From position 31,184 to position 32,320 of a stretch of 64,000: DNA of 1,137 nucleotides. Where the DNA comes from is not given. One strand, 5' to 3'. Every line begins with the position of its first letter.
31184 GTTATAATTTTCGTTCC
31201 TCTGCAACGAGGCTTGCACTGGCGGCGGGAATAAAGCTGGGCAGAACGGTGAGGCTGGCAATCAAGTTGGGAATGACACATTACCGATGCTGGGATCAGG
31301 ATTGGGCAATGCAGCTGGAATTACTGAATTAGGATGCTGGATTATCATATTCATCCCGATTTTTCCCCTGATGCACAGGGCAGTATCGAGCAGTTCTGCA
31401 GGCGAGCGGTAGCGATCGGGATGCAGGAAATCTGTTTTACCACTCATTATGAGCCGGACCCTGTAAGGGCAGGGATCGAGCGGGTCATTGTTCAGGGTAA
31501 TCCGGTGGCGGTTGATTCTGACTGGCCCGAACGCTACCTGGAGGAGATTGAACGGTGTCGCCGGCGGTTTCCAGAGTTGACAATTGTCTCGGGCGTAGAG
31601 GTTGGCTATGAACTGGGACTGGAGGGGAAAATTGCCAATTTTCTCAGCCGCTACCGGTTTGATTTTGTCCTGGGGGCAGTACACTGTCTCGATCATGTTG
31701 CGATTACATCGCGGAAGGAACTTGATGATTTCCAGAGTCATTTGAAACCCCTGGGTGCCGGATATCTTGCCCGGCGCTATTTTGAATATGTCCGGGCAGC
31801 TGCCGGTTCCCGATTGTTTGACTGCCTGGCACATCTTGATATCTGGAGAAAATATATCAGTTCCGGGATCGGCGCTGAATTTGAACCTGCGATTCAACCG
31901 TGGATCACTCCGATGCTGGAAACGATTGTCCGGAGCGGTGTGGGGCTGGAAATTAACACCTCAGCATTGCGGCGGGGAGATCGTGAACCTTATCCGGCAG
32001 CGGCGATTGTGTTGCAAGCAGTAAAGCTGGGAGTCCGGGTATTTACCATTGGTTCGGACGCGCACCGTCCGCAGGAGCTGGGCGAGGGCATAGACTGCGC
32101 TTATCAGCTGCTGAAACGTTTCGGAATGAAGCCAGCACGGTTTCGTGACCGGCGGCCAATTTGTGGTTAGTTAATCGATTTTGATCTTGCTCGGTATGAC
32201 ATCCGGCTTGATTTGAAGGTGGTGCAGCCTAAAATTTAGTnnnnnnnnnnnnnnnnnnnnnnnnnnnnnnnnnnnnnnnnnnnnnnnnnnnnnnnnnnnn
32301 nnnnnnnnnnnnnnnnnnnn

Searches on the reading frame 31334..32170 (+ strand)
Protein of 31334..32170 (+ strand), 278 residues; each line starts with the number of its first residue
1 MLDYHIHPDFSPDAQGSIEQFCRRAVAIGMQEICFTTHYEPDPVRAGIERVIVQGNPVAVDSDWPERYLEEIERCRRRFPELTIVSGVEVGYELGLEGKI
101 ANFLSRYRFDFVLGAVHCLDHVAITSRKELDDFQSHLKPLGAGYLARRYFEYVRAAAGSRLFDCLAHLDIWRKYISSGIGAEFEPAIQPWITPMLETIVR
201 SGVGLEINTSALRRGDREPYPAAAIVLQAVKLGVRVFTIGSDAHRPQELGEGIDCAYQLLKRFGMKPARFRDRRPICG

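Call 80: search_protein_families(library=pfam, proteins=[window:31334-32170:+], max_evalue=0.00001)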
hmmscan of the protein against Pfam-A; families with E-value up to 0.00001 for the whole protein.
window:31334-32170:+ (278 aa): 1 family
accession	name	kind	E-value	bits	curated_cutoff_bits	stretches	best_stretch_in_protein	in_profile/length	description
PF02811.25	PHP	-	1.2e-18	68.4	26.4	1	3-210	1-164/164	PHP domain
